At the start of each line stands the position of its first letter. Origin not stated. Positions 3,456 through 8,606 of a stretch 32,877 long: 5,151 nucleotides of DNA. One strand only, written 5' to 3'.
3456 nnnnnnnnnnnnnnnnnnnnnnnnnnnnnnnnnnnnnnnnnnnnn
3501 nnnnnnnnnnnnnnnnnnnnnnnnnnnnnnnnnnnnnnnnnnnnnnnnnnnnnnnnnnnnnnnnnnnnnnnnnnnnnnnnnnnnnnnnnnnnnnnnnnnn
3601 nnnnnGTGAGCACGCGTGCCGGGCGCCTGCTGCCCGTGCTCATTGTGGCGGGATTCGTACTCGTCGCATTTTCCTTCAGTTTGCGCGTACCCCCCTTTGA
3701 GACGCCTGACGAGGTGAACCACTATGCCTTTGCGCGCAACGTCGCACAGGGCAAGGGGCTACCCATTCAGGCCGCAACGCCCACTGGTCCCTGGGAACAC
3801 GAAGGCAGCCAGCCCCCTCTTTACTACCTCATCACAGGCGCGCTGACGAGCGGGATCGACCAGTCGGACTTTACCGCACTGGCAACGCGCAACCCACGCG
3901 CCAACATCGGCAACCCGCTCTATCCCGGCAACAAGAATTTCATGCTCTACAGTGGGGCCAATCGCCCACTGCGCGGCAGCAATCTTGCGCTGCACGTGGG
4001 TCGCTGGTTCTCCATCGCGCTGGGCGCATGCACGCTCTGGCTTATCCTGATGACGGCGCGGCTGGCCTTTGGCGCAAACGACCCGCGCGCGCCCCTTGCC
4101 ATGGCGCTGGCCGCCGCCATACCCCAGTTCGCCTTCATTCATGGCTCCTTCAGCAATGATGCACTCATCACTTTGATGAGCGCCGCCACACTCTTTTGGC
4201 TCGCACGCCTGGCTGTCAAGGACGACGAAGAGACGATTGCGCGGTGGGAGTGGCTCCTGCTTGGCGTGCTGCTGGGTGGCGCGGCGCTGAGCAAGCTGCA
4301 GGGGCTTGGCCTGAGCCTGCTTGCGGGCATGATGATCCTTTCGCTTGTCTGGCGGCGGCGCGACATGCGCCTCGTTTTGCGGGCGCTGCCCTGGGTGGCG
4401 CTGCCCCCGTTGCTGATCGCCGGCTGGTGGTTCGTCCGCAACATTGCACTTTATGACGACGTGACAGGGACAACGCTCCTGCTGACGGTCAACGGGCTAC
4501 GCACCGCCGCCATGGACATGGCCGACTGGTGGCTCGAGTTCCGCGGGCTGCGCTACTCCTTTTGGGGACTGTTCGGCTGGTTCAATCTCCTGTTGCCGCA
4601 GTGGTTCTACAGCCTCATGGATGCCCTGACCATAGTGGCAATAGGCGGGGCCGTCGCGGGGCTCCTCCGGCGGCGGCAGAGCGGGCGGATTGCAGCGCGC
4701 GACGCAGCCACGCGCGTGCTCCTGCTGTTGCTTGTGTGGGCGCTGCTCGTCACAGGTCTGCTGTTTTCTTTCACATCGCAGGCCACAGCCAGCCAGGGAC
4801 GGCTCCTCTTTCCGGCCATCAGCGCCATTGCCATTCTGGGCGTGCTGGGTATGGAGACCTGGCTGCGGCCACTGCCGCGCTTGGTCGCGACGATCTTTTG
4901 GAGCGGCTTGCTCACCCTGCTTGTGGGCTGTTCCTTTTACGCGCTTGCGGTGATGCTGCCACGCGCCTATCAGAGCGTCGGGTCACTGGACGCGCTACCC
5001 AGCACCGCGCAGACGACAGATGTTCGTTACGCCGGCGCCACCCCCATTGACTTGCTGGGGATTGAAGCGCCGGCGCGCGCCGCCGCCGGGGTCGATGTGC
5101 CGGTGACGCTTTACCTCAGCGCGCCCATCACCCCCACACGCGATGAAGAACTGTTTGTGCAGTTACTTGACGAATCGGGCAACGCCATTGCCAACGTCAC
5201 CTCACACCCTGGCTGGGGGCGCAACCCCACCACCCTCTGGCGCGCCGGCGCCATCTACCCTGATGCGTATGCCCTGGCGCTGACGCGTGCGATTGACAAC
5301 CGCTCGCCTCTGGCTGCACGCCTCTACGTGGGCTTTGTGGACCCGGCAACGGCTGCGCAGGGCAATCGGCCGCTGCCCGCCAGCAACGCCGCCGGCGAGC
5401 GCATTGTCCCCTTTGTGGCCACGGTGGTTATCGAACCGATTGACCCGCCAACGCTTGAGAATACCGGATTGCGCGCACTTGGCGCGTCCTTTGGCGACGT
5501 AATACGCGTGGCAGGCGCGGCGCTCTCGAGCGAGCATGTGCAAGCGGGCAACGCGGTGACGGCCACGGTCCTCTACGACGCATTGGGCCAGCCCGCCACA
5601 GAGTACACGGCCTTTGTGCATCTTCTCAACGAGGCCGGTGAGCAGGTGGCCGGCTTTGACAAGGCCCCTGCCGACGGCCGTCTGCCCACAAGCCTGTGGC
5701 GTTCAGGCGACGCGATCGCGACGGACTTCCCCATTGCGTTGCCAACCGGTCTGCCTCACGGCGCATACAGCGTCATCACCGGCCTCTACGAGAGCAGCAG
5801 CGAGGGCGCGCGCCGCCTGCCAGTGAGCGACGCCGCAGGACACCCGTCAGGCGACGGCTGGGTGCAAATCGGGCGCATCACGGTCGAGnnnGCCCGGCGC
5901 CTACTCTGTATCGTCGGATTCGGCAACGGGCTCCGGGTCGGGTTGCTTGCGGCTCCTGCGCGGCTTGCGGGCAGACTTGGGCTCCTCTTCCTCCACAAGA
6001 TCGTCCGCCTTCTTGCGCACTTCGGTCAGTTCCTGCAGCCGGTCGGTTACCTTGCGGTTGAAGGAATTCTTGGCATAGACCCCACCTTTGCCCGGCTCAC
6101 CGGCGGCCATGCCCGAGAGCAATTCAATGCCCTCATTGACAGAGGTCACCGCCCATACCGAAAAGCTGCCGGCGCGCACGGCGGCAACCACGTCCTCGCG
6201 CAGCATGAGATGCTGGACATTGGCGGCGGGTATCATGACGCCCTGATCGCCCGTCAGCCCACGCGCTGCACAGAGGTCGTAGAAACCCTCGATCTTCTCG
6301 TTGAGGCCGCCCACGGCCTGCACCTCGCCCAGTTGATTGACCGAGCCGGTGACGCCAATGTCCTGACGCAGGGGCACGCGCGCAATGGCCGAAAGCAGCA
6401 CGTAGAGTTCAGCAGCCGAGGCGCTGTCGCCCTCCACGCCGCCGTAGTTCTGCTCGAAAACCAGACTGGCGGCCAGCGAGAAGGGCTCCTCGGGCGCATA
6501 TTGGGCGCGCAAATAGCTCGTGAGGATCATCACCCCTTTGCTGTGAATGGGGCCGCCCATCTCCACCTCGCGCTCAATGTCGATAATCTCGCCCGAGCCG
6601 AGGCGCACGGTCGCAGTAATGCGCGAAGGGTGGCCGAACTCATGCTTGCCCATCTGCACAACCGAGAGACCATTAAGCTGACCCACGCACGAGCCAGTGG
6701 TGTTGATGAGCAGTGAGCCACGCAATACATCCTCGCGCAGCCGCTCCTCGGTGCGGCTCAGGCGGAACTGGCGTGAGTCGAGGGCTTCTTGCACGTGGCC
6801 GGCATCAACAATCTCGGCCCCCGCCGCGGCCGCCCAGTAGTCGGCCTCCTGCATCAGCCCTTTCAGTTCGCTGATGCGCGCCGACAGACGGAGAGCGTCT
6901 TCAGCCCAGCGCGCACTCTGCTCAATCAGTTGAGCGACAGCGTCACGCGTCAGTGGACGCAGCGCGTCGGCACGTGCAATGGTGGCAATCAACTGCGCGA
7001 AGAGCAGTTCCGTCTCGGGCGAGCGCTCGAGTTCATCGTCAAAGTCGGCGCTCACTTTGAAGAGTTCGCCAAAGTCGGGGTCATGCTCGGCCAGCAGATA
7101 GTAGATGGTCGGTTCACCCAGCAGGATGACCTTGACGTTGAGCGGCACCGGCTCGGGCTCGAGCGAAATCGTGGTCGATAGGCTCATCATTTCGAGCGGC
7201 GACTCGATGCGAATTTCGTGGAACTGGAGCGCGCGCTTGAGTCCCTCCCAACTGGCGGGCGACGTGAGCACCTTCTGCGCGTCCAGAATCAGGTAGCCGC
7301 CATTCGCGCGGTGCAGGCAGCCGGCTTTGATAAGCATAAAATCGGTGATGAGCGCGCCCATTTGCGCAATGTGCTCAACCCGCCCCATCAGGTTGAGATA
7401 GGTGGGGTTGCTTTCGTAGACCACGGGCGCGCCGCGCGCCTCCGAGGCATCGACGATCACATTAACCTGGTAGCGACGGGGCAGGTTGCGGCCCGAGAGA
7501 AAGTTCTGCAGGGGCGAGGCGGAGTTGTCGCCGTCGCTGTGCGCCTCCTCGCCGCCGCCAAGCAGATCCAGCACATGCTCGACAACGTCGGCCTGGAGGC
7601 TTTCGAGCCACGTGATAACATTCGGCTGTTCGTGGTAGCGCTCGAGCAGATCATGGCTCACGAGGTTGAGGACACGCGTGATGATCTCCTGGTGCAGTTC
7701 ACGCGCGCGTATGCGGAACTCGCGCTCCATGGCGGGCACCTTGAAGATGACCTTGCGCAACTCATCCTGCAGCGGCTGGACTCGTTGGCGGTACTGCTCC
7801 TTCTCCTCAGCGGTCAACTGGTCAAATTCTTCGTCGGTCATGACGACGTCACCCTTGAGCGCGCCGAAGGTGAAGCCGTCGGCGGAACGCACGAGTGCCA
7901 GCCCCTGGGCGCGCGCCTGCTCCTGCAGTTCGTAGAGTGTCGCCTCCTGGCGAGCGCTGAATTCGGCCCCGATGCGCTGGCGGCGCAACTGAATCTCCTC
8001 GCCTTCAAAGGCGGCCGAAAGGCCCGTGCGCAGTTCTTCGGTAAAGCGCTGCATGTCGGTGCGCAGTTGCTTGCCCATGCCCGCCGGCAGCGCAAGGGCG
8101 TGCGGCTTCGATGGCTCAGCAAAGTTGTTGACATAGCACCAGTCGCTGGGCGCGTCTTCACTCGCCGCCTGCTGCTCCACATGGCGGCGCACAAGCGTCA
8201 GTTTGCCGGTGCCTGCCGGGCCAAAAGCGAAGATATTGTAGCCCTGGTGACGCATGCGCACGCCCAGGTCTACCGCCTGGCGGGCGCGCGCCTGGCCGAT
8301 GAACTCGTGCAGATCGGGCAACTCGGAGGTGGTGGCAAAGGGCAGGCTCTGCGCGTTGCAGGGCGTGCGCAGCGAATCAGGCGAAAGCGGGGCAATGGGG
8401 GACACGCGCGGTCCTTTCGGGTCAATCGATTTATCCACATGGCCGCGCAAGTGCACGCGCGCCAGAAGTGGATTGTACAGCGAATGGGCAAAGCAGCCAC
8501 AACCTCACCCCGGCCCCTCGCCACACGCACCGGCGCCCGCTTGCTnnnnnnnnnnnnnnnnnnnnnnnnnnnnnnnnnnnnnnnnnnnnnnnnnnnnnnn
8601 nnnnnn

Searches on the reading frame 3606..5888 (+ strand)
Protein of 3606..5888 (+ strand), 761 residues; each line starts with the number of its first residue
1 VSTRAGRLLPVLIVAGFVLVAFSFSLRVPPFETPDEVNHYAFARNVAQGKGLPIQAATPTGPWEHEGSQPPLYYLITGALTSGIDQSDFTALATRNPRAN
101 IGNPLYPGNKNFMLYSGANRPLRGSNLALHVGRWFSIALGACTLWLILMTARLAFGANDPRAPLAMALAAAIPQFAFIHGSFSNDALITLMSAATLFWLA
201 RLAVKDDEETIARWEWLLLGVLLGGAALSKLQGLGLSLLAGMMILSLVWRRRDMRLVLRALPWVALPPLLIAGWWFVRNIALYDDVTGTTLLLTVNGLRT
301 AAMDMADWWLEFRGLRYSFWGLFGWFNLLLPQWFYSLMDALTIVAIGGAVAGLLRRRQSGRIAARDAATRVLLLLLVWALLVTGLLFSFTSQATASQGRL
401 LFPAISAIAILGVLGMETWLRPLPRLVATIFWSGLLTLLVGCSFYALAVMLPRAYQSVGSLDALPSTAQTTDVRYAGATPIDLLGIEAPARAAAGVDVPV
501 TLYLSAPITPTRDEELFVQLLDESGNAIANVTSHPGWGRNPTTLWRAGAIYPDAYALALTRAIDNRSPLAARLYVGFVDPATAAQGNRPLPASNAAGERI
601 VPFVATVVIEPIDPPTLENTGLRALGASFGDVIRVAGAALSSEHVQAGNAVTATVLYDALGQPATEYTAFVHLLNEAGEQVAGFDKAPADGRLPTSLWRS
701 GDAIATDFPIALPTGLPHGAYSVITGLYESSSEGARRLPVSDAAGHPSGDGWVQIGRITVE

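Call 89: search_protein_families(library=pfam, proteins=[window:3606-5888:+], max_evalue=0.0001)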
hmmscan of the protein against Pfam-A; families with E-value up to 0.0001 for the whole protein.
window:3606-5888:+ (761 aa): 1 family
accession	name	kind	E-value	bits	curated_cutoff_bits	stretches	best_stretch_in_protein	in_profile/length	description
PF02366.24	PMT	-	5.3e-05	23.3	22.7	0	133-279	86-222/245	Dolichyl-phosphate-mannose-protein mannosyltransferase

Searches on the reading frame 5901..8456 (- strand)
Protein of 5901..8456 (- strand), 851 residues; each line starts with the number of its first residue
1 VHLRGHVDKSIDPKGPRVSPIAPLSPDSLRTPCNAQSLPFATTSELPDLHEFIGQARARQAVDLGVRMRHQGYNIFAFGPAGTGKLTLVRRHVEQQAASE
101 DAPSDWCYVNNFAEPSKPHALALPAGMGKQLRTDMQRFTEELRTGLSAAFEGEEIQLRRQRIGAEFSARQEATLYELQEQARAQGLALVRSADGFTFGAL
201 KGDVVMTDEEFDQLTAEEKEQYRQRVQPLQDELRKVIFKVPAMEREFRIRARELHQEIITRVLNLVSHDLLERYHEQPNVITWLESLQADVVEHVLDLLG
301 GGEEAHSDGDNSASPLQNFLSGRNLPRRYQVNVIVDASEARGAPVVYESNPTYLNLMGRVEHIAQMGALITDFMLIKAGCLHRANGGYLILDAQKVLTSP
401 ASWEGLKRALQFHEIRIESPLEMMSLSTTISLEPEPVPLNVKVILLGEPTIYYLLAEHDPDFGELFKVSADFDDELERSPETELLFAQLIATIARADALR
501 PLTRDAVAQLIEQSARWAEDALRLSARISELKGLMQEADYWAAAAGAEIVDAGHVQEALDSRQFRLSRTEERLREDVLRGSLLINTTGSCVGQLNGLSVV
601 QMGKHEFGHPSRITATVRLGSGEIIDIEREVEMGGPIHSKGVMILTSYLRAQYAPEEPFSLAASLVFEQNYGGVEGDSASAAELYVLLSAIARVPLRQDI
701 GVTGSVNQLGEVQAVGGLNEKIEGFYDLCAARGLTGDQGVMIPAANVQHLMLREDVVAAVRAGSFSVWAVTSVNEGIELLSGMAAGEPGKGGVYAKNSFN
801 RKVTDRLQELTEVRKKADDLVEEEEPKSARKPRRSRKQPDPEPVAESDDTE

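Call 89: search_protein_families(library=pfam, proteins=[window:5901-8456:-], max_evalue=0.0001)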
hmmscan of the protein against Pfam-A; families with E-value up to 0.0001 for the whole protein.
window:5901-8456:- (851 aa): 4 families
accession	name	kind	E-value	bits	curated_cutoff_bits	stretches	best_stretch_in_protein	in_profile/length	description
PF13654.12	AAA_32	-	5.8e-56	188.6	21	1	342-473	2-133/133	LonB-like, AAA domain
PF20436.4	LonB_AAA-LID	-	4.9e-23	81.4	22.4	1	501-565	1-65/65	Archaeal LonB, AAA+ ATPase LID domain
PF20437.3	LonC_helical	-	3.1e-18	65.9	24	1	105-138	1-34/34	Lon-like LonC helical domain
PF05362.19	Lon_C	-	2.8e-07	30.7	21.1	1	675-775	108-197/205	Lon protease (S16) C-terminal proteolytic domain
